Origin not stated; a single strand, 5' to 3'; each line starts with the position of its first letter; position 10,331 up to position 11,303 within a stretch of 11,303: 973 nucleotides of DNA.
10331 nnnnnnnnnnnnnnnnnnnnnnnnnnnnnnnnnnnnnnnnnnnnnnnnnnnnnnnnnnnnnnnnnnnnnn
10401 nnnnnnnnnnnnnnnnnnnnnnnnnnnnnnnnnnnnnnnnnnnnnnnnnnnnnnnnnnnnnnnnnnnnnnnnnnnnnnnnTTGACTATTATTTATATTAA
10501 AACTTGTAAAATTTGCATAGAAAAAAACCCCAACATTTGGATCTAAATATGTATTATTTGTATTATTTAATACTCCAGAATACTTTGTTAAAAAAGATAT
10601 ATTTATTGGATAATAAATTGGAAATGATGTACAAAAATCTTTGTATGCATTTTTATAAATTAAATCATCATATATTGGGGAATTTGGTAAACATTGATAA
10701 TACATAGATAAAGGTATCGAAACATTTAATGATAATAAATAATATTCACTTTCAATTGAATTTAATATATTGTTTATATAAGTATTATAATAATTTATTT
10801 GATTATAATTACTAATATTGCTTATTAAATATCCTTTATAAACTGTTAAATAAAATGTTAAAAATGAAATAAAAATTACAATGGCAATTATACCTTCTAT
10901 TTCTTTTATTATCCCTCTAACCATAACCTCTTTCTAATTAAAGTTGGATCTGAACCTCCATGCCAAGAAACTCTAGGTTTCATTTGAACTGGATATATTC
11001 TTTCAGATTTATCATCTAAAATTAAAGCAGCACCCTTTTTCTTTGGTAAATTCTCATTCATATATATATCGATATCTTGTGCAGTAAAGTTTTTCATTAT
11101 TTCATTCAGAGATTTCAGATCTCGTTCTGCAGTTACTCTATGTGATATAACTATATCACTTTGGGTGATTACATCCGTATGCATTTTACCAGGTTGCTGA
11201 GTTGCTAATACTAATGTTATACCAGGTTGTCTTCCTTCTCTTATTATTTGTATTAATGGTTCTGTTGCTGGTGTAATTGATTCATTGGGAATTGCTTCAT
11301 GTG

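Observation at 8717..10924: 735-aa pilin-like giant with DUF2341-like core and about 29 glycosylation sequons: possible tip adhesin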

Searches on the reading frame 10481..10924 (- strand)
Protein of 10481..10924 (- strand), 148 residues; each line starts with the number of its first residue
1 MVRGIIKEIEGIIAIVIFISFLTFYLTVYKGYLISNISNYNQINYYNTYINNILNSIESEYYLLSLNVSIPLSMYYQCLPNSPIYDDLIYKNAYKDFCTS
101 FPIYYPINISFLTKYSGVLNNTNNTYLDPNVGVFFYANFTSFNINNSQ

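Call 60: predict_structure(alignment_id=A4)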
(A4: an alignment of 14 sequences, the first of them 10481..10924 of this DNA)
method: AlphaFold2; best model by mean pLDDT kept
length: 148 residues; sequences in the alignment: 14
mean_pLDDT: 68.3   pTM: 0.38
mean pLDDT of the five models: 68.3, 62.6, 58.0, 56.4, 56.3
residues with pLDDT >= 90: 11; 70-90: 57; 50-70: 59; < 50: 21
segments of 3 or more residues with pLDDT < 50: 61-63, 112-127
pLDDT, mean of each block of 10 residues (from residue 1): 67 89 82 54 65 59 57 84 89 86 65 42 47 71 66
secondary structure, 60 per line:
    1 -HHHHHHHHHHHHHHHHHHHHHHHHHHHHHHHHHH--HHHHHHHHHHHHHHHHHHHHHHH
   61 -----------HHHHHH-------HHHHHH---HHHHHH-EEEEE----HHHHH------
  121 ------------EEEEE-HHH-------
elements in order: H2-35 H38-60 H72-77 H85-90 H94-99 E101-105 H110-114 E133-137

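Call 63: search_solved_structures(query=A4, max_evalue=10)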
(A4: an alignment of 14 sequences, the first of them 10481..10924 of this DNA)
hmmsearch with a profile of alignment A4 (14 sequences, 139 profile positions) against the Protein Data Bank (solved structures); distinct sequences matched with E-value up to 10: 1.
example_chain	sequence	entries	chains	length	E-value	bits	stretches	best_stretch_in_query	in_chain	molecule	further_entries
7pi0_H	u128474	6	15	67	0.92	12.9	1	11-35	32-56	Photosystem II reaction center protein H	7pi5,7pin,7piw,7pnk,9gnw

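Call 65: fold_search(model_id=the predicted structure, library=pdb)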
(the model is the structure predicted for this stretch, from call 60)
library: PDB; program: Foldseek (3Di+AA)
matches with E <= 10: 1; with E <= 0.001: 0
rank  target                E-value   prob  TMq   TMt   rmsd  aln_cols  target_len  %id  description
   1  9a4t_B                8.4e+00  0.01  0.11  0.04  17.4       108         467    7  Integrative model of CLPQ-CLPY by crosslinking MS and deep learning (released 2024-09-18)

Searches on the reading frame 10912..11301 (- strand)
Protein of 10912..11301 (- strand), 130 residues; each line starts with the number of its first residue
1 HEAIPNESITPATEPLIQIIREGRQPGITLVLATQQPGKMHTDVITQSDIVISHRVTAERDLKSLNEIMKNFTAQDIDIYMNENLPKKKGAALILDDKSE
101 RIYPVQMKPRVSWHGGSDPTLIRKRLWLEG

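Call 7: search_protein_families(library=pfam, proteins=[window:10912-11301:-], max_evalue=10)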
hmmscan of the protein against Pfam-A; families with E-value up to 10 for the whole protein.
window:10912-11301:- (130 aa): 2 families
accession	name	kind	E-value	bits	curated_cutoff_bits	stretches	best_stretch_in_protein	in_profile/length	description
PF05707.18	Zot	-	0.0099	15.8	20.3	1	13-54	104-145/197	Zonular occludens toxin (Zot)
PF05872.18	HerA_C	-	0.13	11.4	22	1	14-76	279-343/502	Helicase HerA-like C-terminal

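Call 8: search_protein_families(library=ncbifam, proteins=[window:10912-11301:-], max_evalue=10)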
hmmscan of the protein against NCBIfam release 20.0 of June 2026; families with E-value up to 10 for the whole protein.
window:10912-11301:- (130 aa): 7 families
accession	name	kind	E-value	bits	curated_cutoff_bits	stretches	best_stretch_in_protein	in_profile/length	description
NF042943.1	HerA_antiphage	equivalog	6.6e-07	28.2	800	1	19-73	465-519/566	anti-phage-associated helicase HerA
NF042944.1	HerA_antiphage_2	equivalog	2.7e-05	23.1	850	1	16-78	455-517/576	anti-phage-associated helicase HerA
NF040819.1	helicase_HerA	equivalog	0.00011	20.9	970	1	14-64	425-475/561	DNA double-strand break repair helicase HerA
TIGR03928.1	T7_EssCb_Firm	equivalog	0.0066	14.1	778.4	1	16-77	602-661/1296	type VII secretion protein EssC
NF040937.1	HerA_Thermprot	equivalog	0.0086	14.5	800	1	18-75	376-433/487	DNA double-strand break repair helicase HerA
NF033849.1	ser_rich_anae_1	subfamily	0.019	12.3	650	1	17-63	1051-1097/1163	serine-rich protein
NF053655.1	CedD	equivalog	0.039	12.6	600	1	18-69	441-492/527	DNA-translocating ATPase CedD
